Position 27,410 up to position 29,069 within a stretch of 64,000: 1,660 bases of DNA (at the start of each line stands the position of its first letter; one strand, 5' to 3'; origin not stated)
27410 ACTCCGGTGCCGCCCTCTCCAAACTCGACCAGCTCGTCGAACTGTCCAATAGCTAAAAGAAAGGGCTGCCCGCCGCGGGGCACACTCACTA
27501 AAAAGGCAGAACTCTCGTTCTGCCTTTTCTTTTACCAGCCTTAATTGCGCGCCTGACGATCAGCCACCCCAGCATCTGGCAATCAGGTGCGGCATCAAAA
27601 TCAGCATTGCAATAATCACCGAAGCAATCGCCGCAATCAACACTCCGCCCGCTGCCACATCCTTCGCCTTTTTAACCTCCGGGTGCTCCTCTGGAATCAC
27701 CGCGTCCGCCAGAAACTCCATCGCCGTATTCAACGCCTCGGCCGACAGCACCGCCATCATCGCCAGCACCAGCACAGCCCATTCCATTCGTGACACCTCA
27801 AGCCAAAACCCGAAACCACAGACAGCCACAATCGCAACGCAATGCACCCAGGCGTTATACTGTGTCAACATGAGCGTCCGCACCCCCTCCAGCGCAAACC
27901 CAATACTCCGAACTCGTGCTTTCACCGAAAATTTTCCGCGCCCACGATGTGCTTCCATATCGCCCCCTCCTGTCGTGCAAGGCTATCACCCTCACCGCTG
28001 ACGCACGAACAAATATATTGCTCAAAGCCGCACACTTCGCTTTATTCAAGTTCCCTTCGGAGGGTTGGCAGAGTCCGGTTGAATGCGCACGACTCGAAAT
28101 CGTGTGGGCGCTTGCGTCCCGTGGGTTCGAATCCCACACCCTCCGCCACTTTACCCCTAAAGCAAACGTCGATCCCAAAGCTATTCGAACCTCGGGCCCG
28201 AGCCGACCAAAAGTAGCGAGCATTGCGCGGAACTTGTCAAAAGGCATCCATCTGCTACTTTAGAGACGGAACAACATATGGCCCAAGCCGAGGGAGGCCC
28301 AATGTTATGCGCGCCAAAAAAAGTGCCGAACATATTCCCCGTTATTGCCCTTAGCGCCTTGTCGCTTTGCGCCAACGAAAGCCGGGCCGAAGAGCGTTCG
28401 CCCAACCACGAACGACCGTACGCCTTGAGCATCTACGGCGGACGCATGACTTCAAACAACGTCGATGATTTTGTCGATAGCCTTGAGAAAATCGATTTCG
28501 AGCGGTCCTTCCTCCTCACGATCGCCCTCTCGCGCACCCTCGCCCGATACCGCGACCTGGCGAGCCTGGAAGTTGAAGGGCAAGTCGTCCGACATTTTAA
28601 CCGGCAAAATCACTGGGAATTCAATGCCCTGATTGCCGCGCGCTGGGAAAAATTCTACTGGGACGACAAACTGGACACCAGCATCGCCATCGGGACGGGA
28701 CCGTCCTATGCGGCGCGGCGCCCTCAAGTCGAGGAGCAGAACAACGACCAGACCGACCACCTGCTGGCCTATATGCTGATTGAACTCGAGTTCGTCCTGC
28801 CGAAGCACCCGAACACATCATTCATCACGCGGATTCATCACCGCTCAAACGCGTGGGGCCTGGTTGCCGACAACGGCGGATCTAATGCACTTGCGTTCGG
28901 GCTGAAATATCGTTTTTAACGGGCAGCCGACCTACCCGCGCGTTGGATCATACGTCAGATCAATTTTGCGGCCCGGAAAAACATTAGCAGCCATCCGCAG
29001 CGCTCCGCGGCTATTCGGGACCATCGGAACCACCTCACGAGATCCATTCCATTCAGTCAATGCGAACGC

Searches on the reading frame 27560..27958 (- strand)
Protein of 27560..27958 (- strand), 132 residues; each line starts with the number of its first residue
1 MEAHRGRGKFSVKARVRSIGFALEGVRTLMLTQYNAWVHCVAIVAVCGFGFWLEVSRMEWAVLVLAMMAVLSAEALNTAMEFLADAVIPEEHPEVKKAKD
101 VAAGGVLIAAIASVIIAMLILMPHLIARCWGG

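Call 73: search_protein_families(library=pfam, proteins=[window:27560-27958:-], max_evalue=0.001)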
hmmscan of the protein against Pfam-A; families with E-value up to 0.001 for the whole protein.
window:27560-27958:- (132 aa): 1 family
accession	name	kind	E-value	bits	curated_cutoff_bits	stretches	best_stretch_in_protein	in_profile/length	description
PF01219.24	DAGK_prokar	-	1.2e-30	105.8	22.3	1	21-121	2-102/102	Prokaryotic diacylglycerol kinase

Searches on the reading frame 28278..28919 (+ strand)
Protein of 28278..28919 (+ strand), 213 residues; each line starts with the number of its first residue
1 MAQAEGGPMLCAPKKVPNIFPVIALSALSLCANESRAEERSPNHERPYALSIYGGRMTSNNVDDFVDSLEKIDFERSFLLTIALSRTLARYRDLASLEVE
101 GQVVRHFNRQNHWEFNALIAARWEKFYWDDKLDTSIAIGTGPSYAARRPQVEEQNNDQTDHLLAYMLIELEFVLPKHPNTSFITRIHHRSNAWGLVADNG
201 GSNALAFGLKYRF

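Call 73: search_protein_families(library=pfam, proteins=[window:28278-28919:+], max_evalue=0.001)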
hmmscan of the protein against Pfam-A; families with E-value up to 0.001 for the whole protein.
window:28278-28919:+ (213 aa): 1 family
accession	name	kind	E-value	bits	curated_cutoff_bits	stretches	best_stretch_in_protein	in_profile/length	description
PF09411.16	PagL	-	5.2e-06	27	23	1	105-212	34-136/136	Lipid A 3-O-deacylase (PagL)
